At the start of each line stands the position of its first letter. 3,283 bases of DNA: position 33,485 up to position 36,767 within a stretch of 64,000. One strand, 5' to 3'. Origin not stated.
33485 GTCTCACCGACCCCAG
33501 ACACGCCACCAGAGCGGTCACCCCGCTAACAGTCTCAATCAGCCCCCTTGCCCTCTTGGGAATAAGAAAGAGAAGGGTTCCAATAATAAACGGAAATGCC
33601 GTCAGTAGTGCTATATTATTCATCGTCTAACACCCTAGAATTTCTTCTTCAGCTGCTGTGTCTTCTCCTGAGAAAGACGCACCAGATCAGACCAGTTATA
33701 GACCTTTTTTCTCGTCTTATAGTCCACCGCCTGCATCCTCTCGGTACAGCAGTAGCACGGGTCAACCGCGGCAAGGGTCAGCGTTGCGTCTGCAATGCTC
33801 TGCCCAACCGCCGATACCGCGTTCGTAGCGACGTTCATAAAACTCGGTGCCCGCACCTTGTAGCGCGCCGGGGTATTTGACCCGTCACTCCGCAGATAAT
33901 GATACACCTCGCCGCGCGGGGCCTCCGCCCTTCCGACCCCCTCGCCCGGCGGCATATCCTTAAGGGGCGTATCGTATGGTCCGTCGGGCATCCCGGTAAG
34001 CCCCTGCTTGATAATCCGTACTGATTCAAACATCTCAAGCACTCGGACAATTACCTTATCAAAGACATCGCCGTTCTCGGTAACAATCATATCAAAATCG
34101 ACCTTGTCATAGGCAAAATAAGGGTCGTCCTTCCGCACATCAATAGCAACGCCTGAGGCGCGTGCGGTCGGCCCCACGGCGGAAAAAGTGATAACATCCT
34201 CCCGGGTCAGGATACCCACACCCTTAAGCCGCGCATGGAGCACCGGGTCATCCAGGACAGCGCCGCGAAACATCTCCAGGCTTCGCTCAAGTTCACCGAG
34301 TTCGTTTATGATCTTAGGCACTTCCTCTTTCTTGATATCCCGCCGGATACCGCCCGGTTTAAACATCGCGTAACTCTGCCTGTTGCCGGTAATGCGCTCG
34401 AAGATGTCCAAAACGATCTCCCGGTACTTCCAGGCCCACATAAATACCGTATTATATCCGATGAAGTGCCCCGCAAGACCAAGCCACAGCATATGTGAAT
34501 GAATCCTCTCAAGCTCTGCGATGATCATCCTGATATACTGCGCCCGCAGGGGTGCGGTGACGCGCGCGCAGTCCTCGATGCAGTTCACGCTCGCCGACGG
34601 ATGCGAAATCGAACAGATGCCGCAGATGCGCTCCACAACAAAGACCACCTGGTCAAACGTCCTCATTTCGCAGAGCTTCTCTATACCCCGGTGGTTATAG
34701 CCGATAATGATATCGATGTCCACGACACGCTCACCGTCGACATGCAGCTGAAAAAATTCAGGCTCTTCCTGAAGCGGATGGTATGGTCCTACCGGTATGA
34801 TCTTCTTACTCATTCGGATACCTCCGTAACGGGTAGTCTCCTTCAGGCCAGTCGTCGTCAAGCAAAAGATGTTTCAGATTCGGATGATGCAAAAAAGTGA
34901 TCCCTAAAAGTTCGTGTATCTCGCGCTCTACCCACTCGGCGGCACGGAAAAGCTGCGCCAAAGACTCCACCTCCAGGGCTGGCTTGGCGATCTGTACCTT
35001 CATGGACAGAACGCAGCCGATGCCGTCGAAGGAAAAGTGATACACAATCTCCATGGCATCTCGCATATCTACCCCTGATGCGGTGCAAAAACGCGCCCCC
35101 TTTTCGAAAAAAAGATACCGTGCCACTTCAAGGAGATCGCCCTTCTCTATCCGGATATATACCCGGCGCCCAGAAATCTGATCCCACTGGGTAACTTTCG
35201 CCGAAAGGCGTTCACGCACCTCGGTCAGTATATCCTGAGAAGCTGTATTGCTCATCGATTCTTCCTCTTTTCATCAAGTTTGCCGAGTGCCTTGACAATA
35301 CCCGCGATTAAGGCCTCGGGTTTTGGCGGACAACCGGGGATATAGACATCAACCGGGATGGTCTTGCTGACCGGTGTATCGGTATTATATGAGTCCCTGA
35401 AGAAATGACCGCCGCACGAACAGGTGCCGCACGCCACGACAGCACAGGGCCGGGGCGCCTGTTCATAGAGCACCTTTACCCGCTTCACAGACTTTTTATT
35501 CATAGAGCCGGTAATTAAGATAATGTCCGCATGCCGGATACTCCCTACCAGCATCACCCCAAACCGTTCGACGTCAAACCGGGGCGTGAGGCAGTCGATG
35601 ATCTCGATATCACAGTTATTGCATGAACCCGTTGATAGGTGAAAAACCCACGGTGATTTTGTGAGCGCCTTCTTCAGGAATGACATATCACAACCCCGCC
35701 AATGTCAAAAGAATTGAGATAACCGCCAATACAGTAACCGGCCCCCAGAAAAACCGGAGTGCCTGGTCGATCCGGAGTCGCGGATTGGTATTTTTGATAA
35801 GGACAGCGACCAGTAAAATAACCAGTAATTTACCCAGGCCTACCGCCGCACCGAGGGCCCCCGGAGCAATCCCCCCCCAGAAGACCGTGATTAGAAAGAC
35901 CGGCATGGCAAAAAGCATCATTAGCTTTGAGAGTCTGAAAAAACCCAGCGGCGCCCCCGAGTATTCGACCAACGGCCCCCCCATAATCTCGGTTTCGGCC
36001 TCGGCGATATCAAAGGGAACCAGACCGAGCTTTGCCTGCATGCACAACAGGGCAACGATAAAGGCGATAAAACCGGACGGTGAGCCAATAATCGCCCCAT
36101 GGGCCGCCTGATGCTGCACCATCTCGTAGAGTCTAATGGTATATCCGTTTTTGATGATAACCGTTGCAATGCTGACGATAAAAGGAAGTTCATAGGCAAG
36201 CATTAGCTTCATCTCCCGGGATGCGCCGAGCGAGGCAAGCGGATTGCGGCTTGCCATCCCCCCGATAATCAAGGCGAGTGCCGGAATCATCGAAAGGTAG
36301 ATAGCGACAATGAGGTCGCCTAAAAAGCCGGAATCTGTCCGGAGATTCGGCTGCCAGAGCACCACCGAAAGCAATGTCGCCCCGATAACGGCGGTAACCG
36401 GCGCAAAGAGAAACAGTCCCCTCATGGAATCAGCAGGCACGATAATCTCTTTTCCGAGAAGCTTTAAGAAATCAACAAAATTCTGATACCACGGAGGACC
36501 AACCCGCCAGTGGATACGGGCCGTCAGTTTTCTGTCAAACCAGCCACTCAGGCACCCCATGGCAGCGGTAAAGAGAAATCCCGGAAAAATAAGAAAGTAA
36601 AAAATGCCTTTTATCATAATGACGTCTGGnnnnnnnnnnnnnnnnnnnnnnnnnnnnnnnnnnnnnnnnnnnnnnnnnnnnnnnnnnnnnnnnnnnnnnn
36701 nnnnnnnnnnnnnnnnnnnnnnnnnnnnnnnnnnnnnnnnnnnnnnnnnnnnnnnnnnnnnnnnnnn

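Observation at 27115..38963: Hybrid operon: a sulfhydrogenase-type beta/gamma NAD(P)H module and polyferredoxin joined to an Mrp-Mbh (group 4) [NiFe]-hydrogenase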

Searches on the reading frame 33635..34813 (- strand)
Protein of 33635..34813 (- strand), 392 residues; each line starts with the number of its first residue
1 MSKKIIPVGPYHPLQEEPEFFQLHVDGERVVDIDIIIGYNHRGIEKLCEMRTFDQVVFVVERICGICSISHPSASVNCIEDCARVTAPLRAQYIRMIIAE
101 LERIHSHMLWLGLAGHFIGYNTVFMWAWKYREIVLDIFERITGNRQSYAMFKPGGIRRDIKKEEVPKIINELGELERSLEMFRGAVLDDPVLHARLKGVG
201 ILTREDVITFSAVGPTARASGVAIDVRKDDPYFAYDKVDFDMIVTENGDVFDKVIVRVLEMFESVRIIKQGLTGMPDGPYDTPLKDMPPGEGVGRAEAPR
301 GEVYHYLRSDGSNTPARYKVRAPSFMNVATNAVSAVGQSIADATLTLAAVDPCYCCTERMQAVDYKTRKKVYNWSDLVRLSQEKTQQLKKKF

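Call 4: search_protein_families(library=pfam, proteins=[window:33635-34813:-], max_evalue=0.01)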
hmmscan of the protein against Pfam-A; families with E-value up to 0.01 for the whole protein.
window:33635-34813:- (392 aa): 2 families
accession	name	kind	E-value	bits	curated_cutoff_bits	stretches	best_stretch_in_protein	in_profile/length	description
PF00346.24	Complex1_49kDa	-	4.6e-70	236.2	24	2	118-282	2-166/271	Respiratory-chain NADH dehydrogenase, 49 Kd subunit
PF00374.24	NiFeSe_Hases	-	1.1e-17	64.7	25.8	1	42-110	1-69/508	Nickel-dependent hydrogenase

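Call 6: search_protein_families(library=ncbifam, proteins=[window:33635-34813:-], max_evalue=0.001)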
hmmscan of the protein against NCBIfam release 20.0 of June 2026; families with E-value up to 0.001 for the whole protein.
window:33635-34813:- (392 aa): 15 families
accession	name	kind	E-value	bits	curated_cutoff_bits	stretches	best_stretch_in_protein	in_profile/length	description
NF004739.1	PRK06075.1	equivalog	5.1e-98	328.4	360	2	6-280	3-277/384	NADH-quinone oxidoreductase subunit D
TIGR01962.1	NuoD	equivalog_domain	2.2e-87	293.5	459.35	2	5-281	4-280/386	NADH dehydrogenase (quinone) subunit D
NF040602.1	F420_dehyd_FpoD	exception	1.9e-85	287.1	600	1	3-357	7-370/372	F420H2 dehydrogenase subunit FpoD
NF008974.0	PRK12322.1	equivalog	1e-78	264.9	522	1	5-352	8-359/366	NADH-quinone oxidoreductase subunit D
NF009808.0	PRK13292.1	equivalog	1.2e-69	235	1156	2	4-280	408-684/791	NADH-quinone oxidoreductase subunit B/C/D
NF005649.0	PRK07415.1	equivalog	3.8e-67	227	583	2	4-281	11-289/394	NAD(P)H-quinone oxidoreductase subunit H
NF008728.0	PRK11742.1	equivalog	1.3e-61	208.8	840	2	7-281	218-492/598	NADH-quinone oxidoreductase subunit C/D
TIGR03295.1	frhA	equivalog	2.5e-19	69.5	392.5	1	41-111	40-110/412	coenzyme F420 hydrogenase subunit alpha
NF033181.1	NiFeSe_hydrog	equivalog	9.3e-17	61.1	600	1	24-110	21-106/507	nickel-dependent hydrogenase large subunit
NF045518.1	H2_NiFeSe_large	exception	9.2e-15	54.4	780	1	22-110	19-106/485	NiFeSe hydrogenase large subunit HysA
NF007778.0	PRK10467.1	equivalog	4.3e-12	45.1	969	1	38-109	35-106/567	hydrogenase 2 large subunit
NF040828.1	sulfhyd_ShyA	equivalog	3.3e-11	42.7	700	1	28-136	24-134/415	NAD(P)-dependent hydrogenase/sulfhydrogenase 2 subunit alpha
NF041785.2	VhuA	equivalog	5.6e-10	38.3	800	1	32-110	30-107/418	F420-non-reducing hydrogenase Vhu subunit A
NF007550.0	PRK10170.1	equivalog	4.4e-08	32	1101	1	24-110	36-122/597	Ni/Fe-hydrogenase large subunit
NF040832.1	sulfhyd_HydA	equivalog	0.00017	20.8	880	0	26-132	26-132/426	NADPH-dependent hydrogenase/sulfhydrogenase 1 subunit alpha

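Call 34: search_solved_structures(query=window:33635-34813:-, max_evalue=1e-10)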
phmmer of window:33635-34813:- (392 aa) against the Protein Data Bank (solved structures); distinct sequences matched with E-value up to 1e-10: 62 (the best 60 are shown).
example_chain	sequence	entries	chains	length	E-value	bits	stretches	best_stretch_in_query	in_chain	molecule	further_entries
6cfw_L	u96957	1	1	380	1.3e-86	294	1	6-359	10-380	Membrane-bound hydrogenase subunit alpha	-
7z0s_E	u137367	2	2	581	3.6e-79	269.6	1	4-385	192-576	Formate hydrogenlyase subunit 5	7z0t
7q5y_B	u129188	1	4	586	1.1e-63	218.5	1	5-287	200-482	NADH-quinone oxidoreductase subunit C/D 2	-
2fug_4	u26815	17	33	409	1.8e-63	217.9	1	6-309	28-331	NADH-quinone oxidoreductase chain 4 | NADH-QUINONE OXIDOREDUCTASE SUBUNIT 4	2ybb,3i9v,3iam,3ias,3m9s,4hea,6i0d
6hum_H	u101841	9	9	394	4.3e-61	210.1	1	5-282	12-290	NAD(P)H-quinone oxidoreductase subunit H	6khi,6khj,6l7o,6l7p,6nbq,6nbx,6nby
7wfg_H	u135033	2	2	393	1.2e-58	202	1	5-282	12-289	NAD(P)H-quinone oxidoreductase subunit H, chloroplastic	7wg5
7eu3_H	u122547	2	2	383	3.8e-58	200.3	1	5-282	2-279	NAD(P)H-quinone oxidoreductase subunit H, chloroplastic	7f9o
9grx_H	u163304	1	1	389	5.8e-58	199.7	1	5-282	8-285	NAD(P)H-quinone oxidoreductase subunit H, chloroplastic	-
7arc_D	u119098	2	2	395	5e-56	193.4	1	5-320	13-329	ND7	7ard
7zm7_C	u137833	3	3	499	8.4e-55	189.3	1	7-307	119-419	NADH-ubiquinone oxidoreductase 49 kDa subunit-like protein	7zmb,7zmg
6h8k_C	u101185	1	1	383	2.8e-54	187.6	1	7-281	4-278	NUCM protein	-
6gcs_C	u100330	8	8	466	4.5e-54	186.9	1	6-281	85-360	49-KDA PROTEIN (NUCM) | Subunit NUCM of NADH:Ubiquinone Oxidoreductase (Complex I) | NUCM protein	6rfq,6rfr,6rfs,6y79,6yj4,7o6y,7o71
6u8y_L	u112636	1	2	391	1.1e-53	185.7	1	9-353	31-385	NADH dehydrogenase subunit D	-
8ba0_D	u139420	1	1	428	2.2e-53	184.7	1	7-291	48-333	Complex I-49kD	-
8b9z_D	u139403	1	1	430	2.2e-53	184.6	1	7-291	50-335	Complex I-49kD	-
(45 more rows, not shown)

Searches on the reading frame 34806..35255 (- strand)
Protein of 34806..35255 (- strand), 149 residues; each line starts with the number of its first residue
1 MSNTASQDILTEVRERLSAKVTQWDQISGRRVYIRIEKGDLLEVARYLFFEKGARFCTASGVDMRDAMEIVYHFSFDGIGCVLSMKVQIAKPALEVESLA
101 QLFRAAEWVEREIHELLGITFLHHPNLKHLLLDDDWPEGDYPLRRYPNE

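Call 4: search_protein_families(library=pfam, proteins=[window:34806-35255:-], max_evalue=0.01)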
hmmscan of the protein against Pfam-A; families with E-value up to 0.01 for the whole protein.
window:34806-35255:- (149 aa): 1 family
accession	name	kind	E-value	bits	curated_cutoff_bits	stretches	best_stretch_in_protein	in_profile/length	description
PF00329.25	Complex1_30kDa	-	5.1e-24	85.6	22.5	1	34-145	1-116/124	Respiratory-chain NADH dehydrogenase, 30 Kd subunit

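Call 6: search_protein_families(library=ncbifam, proteins=[window:34806-35255:-], max_evalue=0.001)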
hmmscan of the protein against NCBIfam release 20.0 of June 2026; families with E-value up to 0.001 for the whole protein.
window:34806-35255:- (149 aa): 16 families
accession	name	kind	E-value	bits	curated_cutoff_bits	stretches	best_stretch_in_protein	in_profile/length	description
NF040611.1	F420_dehyd_FpoC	exception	1.7e-22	80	220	1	7-145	4-144/158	F420H2 dehydrogenase subunit FpoC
NF004735.0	PRK06074.2-2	equivalog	1.2e-21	77.3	176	1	7-145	4-144/158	NADH-quinone oxidoreductase subunit C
TIGR01961.1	NuoC_fam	subfamily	1.5e-21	77.1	122.45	1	34-145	3-116/122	NADH (or F420H2) dehydrogenase, subunit C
NF004737.0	PRK06074.2-4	equivalog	1.4e-20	73.7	144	1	24-145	7-122/150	NADH-quinone oxidoreductase subunit C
NF005832.0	PRK07735.1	equivalog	2.6e-18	66.5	431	1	37-145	312-421/430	NADH-quinone oxidoreductase subunit C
NF006304.0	PRK08491.1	equivalog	3.3e-17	62.9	228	1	27-147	54-175/263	NADH-quinone oxidoreductase subunit C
NF004734.0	PRK06074.2-1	equivalog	5.4e-14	52.5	169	1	13-145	8-147/164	NADH-quinone oxidoreductase subunit C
NF009141.0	PRK12494.1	equivalog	4.3e-13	49.5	175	1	84-145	102-161/175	NAD(P)H-quinone oxidoreductase subunit J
NF004733.0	PRK06074.1-5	equivalog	4.8e-13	49.2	225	1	3-145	3-147/203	NADH-quinone oxidoreductase subunit C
NF008728.0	PRK11742.1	equivalog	1.8e-12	46.5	840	1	67-145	94-170/598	NADH-quinone oxidoreductase subunit C/D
NF005856.0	PRK07785.1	equivalog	2.8e-12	47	224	1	27-143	97-224/246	NADH-quinone oxidoreductase subunit C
NF009808.0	PRK13292.1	equivalog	7.9e-12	43.8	1156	1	68-145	296-371/791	NADH-quinone oxidoreductase subunit B/C/D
NF004730.0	PRK06074.1-1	equivalog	2.1e-07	31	193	1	96-133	107-144/200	NADH-quinone oxidoreductase subunit C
NF004731.0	PRK06074.1-3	equivalog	0.0002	21.3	303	1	66-145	67-143/207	NADH-quinone oxidoreductase subunit C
NF004732.0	PRK06074.1-4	equivalog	0.0002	21.2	376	1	96-134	146-184/250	NADH-quinone oxidoreductase subunit C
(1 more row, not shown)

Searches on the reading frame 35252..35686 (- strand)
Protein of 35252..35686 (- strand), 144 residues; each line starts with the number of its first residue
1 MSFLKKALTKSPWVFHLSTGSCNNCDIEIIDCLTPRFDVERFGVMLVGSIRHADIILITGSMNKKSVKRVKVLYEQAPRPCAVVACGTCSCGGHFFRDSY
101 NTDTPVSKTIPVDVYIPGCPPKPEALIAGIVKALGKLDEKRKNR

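Call 4: search_protein_families(library=pfam, proteins=[window:35252-35686:-], max_evalue=0.01)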
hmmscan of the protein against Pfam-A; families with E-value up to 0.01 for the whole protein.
window:35252-35686:- (144 aa): 1 family
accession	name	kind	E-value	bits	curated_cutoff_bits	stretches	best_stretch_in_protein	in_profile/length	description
PF01058.29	Oxidored_q6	-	1.5e-28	99.5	27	1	22-132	1-127/128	NADH ubiquinone oxidoreductase, 20 Kd subunit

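Call 6: search_protein_families(library=ncbifam, proteins=[window:35252-35686:-], max_evalue=0.001)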
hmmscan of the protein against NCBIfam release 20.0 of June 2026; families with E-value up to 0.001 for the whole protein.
window:35252-35686:- (144 aa): 15 families
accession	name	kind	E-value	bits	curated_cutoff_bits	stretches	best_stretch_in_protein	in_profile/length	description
NF005012.1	PRK06411.1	subfamily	8.9e-38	129.4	116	1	7-142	31-163/166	NADH-quinone oxidoreductase subunit NuoB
TIGR01957.1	nuoB_fam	subfamily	3.8e-34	117.7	142.7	1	10-137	17-142/145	NADH-quinone oxidoreductase subunit B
NF011393.0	PRK14818.1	equivalog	3e-32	111.5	255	1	10-134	29-152/173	NADH dehydrogenase subunit B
NF011394.0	PRK14819.1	equivalog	2.4e-31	109.2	312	1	23-142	41-161/264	NADH-quinone oxidoreductase subunit B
NF011388.0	PRK14813.1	equivalog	1.9e-29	102.9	294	1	23-133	38-149/189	NADH dehydrogenase subunit B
NF011391.0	PRK14816.1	equivalog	1.1e-28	100.2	283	1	12-136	54-176/196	NADH-quinone oxidoreductase subunit B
NF011390.0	PRK14815.1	equivalog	3.6e-28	98.1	281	1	23-143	43-163/183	NADH dehydrogenase subunit B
NF009808.0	PRK13292.1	equivalog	3.5e-27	94.6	1156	1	21-140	35-152/791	NADH-quinone oxidoreductase subunit B/C/D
NF011395.0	PRK14820.1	equivalog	2.1e-26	92.8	263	1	9-133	32-153/180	NADH-quinone oxidoreductase subunit B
NF011392.0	PRK14817.1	equivalog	3e-25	89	271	1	23-139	46-162/182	NADH-quinone oxidoreductase subunit B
NF011389.0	PRK14814.1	equivalog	7e-22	78.1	285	1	9-138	32-158/186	NADH dehydrogenase subunit B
TIGR03294.1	FrhG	equivalog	2.5e-09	37.2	245.5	1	49-135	47-142/228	coenzyme F420 hydrogenase subunit gamma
NF045520.1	H2_NiFeSe_small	exception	3.4e-08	33.2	470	1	41-141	103-213/314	NiFeSe hydrogenase small subunit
NF045875.1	F420_non_VhuG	exception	1.2e-05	24.7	450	1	103-134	133-164/286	F420-non-reducing hydrogenase subunit VhuG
TIGR00391.1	hydA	subfamily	1.5e-05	24.3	179.5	1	44-133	117-207/365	hydrogenase small subunit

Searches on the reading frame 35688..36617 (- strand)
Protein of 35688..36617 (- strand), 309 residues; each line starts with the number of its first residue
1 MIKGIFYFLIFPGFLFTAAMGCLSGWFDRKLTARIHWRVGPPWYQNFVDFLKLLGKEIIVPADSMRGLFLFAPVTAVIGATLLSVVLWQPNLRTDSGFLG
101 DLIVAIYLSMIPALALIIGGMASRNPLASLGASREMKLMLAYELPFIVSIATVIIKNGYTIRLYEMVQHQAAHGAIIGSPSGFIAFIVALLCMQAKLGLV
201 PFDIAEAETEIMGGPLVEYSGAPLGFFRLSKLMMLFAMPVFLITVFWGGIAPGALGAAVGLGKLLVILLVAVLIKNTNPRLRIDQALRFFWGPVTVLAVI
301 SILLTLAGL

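Call 4: search_protein_families(library=pfam, proteins=[window:35688-36617:-], max_evalue=0.01)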
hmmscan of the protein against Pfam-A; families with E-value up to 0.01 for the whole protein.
window:35688-36617:- (309 aa): 1 family
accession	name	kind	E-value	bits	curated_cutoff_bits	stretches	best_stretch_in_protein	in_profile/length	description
PF00146.26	NADHdh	-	7.4e-65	219.7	27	1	16-305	10-297/298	NADH dehydrogenase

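Call 6: search_protein_families(library=ncbifam, proteins=[window:35688-36617:-], max_evalue=0.001)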
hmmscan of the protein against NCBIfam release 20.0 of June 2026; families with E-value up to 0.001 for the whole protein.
window:35688-36617:- (309 aa): 7 families
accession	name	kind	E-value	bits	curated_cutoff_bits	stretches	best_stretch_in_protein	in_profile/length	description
NF004741.0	PRK06076.1-2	equivalog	2.7e-55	187.9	305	1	5-306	21-330/337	NADH-quinone oxidoreductase subunit NuoH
NF040610.1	F420_dehyd_FpoH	exception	2.9e-32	112.3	475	1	13-302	21-329/339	F420H2 dehydrogenase subunit FpoH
NF004745.0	PRK06076.1-6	equivalog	7.5e-29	101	450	1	26-300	35-327/341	NADH-quinone oxidoreductase subunit NuoH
NF004740.0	PRK06076.1-1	equivalog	1.5e-28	100.3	399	1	23-306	40-317/325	NADH-quinone oxidoreductase subunit NuoH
NF004742.0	PRK06076.1-3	equivalog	2.6e-27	96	531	1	27-302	45-341/356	NADH-quinone oxidoreductase subunit NuoH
NF004744.0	PRK06076.1-5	equivalog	3.4e-26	92.3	542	2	15-249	38-279/372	NADH-quinone oxidoreductase subunit NuoH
NF004743.0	PRK06076.1-4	equivalog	3.1e-24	85.6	494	1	15-300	25-333/433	NADH-quinone oxidoreductase subunit NuoH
